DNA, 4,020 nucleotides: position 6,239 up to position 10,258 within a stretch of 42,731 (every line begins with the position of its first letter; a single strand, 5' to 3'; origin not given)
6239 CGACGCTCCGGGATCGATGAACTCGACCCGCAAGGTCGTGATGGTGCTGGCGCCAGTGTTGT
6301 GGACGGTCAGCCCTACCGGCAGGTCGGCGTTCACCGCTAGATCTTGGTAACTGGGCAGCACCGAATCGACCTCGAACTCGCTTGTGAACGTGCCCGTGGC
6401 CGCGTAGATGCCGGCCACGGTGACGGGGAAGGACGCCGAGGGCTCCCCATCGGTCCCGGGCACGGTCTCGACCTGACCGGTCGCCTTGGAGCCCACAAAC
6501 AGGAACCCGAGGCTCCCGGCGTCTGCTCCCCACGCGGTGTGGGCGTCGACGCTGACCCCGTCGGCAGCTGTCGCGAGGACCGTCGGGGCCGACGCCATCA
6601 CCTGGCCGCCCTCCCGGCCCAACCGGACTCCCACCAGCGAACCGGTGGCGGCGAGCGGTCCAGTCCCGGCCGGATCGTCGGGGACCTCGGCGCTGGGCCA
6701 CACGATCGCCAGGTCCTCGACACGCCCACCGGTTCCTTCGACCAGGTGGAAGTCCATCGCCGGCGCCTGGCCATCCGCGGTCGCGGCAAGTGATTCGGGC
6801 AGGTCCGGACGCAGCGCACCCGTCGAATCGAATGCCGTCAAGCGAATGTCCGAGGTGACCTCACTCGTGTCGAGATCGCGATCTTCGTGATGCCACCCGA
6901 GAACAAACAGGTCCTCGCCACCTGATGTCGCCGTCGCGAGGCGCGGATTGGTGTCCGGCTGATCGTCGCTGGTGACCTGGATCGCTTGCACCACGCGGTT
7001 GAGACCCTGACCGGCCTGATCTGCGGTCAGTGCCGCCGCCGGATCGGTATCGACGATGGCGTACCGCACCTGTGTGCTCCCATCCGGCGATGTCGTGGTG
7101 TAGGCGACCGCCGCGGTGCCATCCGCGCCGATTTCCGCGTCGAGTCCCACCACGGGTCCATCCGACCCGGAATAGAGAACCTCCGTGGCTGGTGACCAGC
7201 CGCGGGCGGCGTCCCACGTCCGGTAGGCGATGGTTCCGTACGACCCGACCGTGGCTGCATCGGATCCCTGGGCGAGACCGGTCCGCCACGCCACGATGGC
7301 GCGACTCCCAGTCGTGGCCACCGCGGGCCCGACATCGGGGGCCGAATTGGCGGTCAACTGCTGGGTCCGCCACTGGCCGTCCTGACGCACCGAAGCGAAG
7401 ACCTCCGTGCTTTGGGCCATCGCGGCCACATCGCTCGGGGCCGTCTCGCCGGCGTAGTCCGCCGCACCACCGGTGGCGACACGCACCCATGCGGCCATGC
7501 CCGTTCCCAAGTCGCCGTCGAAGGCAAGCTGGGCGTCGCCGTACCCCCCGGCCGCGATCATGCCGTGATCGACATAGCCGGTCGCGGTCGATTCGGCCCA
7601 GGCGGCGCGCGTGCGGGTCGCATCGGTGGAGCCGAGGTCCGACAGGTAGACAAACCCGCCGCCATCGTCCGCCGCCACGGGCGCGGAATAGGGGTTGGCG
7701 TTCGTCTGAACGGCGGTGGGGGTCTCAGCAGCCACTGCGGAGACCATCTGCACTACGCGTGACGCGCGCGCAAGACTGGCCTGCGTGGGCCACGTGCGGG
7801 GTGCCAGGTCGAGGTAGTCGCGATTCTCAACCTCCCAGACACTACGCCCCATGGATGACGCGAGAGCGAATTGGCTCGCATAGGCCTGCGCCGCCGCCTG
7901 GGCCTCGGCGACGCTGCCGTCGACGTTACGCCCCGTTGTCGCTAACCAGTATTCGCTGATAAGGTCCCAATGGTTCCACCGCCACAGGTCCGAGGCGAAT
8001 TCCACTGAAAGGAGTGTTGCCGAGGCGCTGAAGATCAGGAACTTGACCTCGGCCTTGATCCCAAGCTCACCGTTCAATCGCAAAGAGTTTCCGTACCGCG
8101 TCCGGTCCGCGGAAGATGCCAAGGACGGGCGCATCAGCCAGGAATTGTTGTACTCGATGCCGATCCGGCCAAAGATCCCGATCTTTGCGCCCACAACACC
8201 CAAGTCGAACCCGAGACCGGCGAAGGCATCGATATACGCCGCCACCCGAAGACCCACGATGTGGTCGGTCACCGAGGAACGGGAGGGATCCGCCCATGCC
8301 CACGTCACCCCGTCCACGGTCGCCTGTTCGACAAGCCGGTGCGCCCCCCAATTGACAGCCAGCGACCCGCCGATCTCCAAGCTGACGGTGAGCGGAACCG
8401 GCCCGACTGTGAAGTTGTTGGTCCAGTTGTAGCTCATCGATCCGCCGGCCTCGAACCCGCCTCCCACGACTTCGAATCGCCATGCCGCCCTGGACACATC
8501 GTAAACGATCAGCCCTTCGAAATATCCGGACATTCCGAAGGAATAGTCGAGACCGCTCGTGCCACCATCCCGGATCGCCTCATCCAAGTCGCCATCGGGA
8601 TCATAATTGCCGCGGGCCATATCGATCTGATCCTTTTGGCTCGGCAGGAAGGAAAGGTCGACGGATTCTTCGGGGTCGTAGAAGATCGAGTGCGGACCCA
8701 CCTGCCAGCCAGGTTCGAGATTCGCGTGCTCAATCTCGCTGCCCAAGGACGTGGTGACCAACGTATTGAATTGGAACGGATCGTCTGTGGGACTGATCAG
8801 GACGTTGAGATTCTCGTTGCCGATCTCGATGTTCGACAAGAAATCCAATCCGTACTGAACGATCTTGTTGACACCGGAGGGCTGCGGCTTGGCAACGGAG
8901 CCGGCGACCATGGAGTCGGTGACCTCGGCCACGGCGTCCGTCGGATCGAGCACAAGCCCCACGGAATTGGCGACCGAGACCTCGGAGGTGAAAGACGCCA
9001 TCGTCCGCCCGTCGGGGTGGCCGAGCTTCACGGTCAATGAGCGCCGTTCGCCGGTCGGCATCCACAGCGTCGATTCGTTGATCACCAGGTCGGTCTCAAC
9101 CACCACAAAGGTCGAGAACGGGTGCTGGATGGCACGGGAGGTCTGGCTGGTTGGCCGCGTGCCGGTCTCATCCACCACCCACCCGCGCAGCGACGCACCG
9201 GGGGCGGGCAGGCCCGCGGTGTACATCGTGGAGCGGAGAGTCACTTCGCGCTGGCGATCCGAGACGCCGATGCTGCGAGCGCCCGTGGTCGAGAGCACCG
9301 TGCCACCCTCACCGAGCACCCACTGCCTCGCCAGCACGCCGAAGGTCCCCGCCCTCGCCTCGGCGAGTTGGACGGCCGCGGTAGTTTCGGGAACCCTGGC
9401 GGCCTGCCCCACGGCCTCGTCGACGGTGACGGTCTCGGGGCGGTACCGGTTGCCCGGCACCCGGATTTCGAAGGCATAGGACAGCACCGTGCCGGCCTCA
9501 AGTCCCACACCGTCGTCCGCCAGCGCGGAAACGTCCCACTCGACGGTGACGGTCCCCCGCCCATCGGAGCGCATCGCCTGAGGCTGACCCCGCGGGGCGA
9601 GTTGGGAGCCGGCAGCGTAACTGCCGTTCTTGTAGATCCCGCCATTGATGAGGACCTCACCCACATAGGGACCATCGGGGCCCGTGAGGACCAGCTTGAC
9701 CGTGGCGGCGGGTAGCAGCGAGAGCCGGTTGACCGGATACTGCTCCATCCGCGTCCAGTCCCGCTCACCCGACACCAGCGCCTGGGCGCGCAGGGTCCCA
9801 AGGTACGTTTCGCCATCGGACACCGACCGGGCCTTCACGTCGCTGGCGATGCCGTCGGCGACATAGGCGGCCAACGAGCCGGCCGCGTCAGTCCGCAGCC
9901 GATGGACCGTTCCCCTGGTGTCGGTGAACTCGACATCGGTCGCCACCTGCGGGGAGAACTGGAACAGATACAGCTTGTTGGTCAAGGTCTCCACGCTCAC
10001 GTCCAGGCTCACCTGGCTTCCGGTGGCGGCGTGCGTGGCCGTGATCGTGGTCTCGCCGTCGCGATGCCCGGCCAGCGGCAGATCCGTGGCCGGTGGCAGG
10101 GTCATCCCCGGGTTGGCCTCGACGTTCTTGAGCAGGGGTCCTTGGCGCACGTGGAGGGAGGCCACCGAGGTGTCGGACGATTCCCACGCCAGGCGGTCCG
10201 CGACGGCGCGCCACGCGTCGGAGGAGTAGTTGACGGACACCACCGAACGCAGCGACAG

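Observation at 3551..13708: Orphan 3385-aa mosaic surface protein with a Sec signal but no recognisable anchor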

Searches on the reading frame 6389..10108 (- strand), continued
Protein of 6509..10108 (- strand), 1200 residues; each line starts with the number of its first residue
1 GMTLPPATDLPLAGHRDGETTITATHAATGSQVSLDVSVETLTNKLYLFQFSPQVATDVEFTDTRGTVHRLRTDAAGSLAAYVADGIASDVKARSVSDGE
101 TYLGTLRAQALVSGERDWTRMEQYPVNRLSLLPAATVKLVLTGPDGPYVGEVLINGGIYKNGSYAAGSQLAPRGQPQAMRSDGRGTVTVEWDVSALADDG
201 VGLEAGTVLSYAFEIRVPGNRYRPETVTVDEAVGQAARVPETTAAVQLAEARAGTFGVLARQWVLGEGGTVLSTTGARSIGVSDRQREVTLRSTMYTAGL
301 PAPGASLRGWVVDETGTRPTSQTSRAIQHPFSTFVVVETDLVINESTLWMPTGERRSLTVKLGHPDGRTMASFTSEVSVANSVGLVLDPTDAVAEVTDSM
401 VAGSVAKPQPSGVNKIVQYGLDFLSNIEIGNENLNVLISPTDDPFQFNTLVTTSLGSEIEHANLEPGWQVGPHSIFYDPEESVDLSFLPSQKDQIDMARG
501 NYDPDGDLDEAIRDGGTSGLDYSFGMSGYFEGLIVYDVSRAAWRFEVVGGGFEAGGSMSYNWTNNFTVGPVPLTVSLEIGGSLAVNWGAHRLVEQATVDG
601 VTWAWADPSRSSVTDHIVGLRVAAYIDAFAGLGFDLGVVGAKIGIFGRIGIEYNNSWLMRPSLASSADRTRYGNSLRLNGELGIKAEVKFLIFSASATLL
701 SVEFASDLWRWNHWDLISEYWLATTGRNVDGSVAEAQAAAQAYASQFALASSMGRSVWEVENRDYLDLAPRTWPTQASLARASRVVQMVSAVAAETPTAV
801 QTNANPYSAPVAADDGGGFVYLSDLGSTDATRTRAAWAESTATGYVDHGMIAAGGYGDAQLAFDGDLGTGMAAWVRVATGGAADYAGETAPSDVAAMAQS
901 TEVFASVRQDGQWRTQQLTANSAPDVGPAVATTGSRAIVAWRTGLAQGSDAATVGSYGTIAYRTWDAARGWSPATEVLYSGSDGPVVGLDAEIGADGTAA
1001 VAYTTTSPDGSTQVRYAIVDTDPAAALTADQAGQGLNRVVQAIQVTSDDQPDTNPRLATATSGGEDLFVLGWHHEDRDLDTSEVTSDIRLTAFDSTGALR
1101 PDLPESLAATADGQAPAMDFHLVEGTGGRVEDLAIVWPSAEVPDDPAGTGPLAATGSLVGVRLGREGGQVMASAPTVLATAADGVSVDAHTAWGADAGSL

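Call 100: search_protein_families(library=pfam, proteins=[P0121, P0148, P0137, P0101, P0145, P0136, P0110, P0140], max_evalue=1)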
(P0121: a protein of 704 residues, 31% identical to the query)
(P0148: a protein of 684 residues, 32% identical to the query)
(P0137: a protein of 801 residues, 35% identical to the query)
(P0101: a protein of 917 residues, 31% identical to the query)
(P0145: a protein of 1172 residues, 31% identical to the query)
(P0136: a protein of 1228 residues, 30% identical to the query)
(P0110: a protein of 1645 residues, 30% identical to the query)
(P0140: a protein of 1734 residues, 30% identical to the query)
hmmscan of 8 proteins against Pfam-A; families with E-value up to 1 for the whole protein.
P0121 (704 aa): 1 family
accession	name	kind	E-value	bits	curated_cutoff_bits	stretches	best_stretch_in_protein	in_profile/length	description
PF13964.12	Kelch_6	-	0.048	14.1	25.3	1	483-507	13-43/50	Kelch motif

P0148 (684 aa): 0 families

P0137 (801 aa): 3 families
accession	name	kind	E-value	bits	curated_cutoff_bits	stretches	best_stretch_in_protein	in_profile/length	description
PF13088.12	BNR_2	-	0.018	14.8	31.4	1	462-563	146-232/277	BNR repeat-like domain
PF14604.12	SH3_9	-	0.021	15.1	30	1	503-541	7-43/49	Variant SH3 domain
PF14273.11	DUF4360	-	0.59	10.4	27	0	734-787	76-123/178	Domain of unknown function (DUF4360)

P0101 (917 aa): 2 families
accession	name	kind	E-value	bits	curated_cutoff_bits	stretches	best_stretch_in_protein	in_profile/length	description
PF07676.18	PD40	-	0.018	15.4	20.9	1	798-817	11-30/38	WD40-like Beta Propeller Repeat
PF02342.23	TerD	-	0.11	12.4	25.3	1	601-674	4-75/187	TerD domain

P0145 (1172 aa): 1 family
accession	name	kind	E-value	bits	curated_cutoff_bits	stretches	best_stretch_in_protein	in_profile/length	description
PF07705.17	CARDB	-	0.062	14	22.7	0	974-1043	13-83/101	CARDB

P0136 (1228 aa): 1 family
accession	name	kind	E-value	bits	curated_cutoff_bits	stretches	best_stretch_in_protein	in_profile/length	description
PF14639.11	YqgF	-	0.16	12.2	35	1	1100-1138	14-52/150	Holliday-junction resolvase-like of SPT6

P0110 (1645 aa): 0 families

P0140 (1734 aa): 3 families
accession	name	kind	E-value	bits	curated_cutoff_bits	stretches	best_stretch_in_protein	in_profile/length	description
PF00395.25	SLH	-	1.1e-36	124.9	20.8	3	1622-1663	1-42/44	S-layer homology domain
PF18998.6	Flg_new_2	-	1.4e-07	31.8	23.6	1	1484-1552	8-69/73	Divergent InlB B-repeat domain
PF12733.13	Cadherin-like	-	0.023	15.6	24.2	1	1383-1456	10-86/89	Cadherin-like beta sandwich domain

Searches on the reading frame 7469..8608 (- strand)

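Call 30: search_protein_families(library=pfam, proteins=[window:7469-8608:-], max_evalue=10)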
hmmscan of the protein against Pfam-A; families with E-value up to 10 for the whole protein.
window:7469-8608:- (380 aa): 1 family
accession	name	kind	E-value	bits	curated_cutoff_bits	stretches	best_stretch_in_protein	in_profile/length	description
PF18834.6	LPD22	-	0.34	11.6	28.6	1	233-319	7-80/97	Large polyvalent protein associated domain 22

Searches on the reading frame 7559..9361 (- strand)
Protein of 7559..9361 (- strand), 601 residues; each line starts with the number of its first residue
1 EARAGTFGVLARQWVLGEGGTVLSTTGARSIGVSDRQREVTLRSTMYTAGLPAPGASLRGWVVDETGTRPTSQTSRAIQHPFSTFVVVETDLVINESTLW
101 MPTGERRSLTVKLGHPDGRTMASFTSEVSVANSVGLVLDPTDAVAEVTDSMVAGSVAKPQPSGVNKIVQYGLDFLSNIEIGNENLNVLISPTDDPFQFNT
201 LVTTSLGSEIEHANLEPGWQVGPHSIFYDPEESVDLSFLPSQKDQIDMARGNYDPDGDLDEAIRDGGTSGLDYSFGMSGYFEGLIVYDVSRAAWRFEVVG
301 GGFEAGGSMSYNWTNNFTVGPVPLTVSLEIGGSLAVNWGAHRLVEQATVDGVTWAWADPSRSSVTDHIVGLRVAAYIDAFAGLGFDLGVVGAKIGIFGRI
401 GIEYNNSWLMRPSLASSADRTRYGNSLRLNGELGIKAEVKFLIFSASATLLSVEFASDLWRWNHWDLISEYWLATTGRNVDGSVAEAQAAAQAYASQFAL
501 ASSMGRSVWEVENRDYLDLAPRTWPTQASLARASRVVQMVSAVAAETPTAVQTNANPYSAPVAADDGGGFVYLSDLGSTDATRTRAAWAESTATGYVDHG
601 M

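Call 13: find_homologous_proteins(query=window:7559-9361:-, max_evalue=0.001)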
Query window:7559-9361:-: 8000 candidates shared short words with the query, none scored E <= 0.001.

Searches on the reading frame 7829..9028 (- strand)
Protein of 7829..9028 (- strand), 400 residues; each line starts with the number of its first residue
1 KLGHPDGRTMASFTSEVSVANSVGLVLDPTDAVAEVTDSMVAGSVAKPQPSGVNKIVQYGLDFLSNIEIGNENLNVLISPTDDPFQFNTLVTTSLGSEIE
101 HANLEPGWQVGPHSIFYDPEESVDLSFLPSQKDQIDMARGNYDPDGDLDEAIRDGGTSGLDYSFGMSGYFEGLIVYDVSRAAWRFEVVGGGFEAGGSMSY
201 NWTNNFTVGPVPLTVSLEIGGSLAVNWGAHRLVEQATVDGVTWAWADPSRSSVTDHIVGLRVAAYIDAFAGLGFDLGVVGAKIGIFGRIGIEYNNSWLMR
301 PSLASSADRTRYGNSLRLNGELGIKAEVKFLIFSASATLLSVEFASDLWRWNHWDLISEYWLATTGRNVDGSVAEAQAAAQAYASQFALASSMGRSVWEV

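Call 71: predict_structure(alignment_id=A3)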
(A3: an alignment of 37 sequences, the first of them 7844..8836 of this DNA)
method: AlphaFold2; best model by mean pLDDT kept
length: 331 residues; sequences in the alignment: 37
mean_pLDDT: 80.7   pTM: 0.72
mean pLDDT of the five models: 80.7, 80.2, 79.1, 77.9, 76.0
residues with pLDDT >= 90: 168; 70-90: 86; 50-70: 34; < 50: 43
segments of 3 or more residues with pLDDT < 50: 37-64, 311-315, 325-331
pLDDT, mean of each block of 10 residues (from residue 1): 75 88 89 55 35 35 55 73 64 82 89 95 90 92 90 94 94 93 95 96 93 82 95 97 96 94 86 92 91 93 73 50 44 35
secondary structure, 60 per line:
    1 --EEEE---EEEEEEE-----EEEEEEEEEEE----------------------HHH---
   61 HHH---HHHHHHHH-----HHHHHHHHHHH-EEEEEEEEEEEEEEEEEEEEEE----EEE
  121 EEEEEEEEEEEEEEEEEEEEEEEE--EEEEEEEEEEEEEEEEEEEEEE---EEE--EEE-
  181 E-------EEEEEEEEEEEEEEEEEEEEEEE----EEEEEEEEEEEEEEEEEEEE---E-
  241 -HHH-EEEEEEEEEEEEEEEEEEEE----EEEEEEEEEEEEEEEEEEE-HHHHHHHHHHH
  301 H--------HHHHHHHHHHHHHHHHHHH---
elements in order: E3-6 E10-16 E22-32 H67-74 H80-90 E92-113 E118-144 E147-168 E172-174 E177-179 E189-211 E216-235 E246-265 E270-288 H290-301 H310-328

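Call 73: fold_search(model_id=the predicted structure, library=pdb)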
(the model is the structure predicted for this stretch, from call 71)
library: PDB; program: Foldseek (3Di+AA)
matches with E <= 10: 284; with E <= 0.001: 0
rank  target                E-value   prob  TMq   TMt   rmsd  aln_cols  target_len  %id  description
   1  6e4v                  5.2e-02  0.54  0.26  0.14  20.9       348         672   11  The Crystal Structure of FhuE from E. coli in complex with its substrate Coprogen (released 2019-04-10)
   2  7pag                  5.8e-02  0.06  0.11  0.08  42.0       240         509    9  The pore conformation of lymphocyte perforin (released 2022-02-16)
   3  3slt                  6.1e-02  0.33  0.22  0.23  16.9       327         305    8  Pre-cleavage Structure of the Autotransporter EspP - N1023S Mutant (released 2011-11-16)
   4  1lsh_A                6.8e-02  0.35  0.22  0.09  20.3       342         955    9  LIPID-PROTEIN INTERACTIONS IN LIPOVITELLIN (released 2002-07-31)
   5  6i7s_H                8.0e-02  0.20  0.18  0.09  20.0       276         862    9  Microsomal triglyceride transfer protein (released 2019-08-21)
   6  9qd1_A                1.1e-01  0.04  0.08  0.07  28.6       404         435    7  Structure of J paramyxovirus virus receptor binding protein (released 2025-11-19)
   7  7xw0_B                1.4e-01  0.12  0.17  0.20  19.9       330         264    8  Crystal structure of pOmpT (released 2023-05-31)
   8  6h04_F                1.6e-01  0.04  0.11  0.08  42.8       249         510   10  Closed conformation of the Membrane Attack Complex (released 2018-12-19)
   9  1qjq_A                2.2e-01  0.25  0.27  0.15  19.2       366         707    8  FERRIC HYDROXAMATE RECEPTOR FROM ESCHERICHIA COLI (FHUA) (released 2000-06-05)
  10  7xw0_A                2.3e-01  0.14  0.20  0.24  18.2       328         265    8  Crystal structure of pOmpT (released 2023-05-31)
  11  6i7s_G                2.3e-01  0.13  0.18  0.09  21.0       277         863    8  Microsomal triglyceride transfer protein (released 2019-08-21)
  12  6v05_F                3.0e-01  0.04  0.12  0.12  22.6       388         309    8  Cryo-EM structure of a substrate-engaged Bam complex (released 2020-06-10)
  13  7btx_L                3.4e-01  0.02  0.08  0.08  26.0       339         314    8  The mitochondrial SAM-Mdm10 supercomplex in GDN micelle from S.cere (released 2021-01-20)
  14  5fq7_D                3.5e-01  0.28  0.30  0.13  18.1       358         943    6  Crystal structure of the SusCD complex BT2261-2264 from Bacteroides thetaiotaomicron (released 2016-12-21)
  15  9a31_MODEL_1_A        3.5e-01  0.16  0.26  0.14  20.1       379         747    8  Model of E. coli fhuA by in-cell photo-crosslinking MS and deep learning (released 2023-02-24)
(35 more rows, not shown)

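Call 75: fold_search(model_id=the predicted structure, library=viral)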
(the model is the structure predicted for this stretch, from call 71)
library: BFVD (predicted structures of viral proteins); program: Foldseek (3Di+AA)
matches with E <= 10: 228; with E <= 0.001: 0
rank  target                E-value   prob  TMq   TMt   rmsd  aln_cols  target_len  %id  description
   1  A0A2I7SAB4            7.9e-02  0.08  0.14  0.14  25.2       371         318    9  (no name in the UniProt tables at hand)
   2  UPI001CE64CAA         1.3e-01  0.06  0.12  0.07  26.4       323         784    9  (no name look-up for this kind of identifier)
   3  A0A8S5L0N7            1.9e-01  0.06  0.14  0.12  30.8       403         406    8  Maturation protein [ssRNA phage SRR6960799_39]
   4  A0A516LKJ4            1.9e-01  0.05  0.13  0.13  21.1       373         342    8  (no name in the UniProt tables at hand)
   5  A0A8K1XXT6            2.1e-01  0.05  0.10  0.09  30.4       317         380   12  Maturation protein [Fushun levivirus 5]
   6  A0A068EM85            2.9e-01  0.04  0.10  0.10  30.8       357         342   10  Maturation/attachment protein [Marine phage AC]
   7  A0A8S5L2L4            2.9e-01  0.03  0.12  0.09  35.4       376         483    8  Maturation protein [ssRNA phage Gerhypos.1_50]
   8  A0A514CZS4            3.3e-01  0.05  0.11  0.11  36.6       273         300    6  Maturation (Fragment) [Leviviridae sp.]
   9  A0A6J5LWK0            3.5e-01  0.03  0.09  0.08  26.7       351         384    9  Uncharacterized protein [uncultured Caudovirales phage]
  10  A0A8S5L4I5            3.5e-01  0.03  0.11  0.10  35.5       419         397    8  Maturation protein (Fragment) [ssRNA phage SRR6960551_5]
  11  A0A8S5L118            4.3e-01  0.03  0.10  0.09  36.4       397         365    7  Maturation protein [ssRNA phage SRR6960551_6]
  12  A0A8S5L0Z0            4.3e-01  0.03  0.13  0.11  30.7       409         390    8  Maturation protein [ssRNA phage SRR7976310_16]
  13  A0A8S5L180            4.6e-01  0.06  0.12  0.11  26.2       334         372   10  Maturation protein [ssRNA phage SRR7976325_25]
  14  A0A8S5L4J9            4.6e-01  0.02  0.12  0.10  33.3       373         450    9  Maturation protein [ssRNA phage SRR6960549_9]
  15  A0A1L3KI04            4.6e-01  0.01  0.09  0.08  33.6       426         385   10  Maturation protein [Beihai levi-like virus 10]
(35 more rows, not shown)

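Call 97: find_related_loci(query=window:7829-9028:-, collection=metagenome_contigs, flank=10000)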
Query window:7829-9028:- (400 aa) in metagenome_contigs; peptide patterns used: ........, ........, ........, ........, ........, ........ (x = any residue, [..] = any of these).
37 stretches matched a pattern, but none encodes a relative of the query by tblastn (E <= 1e-3).
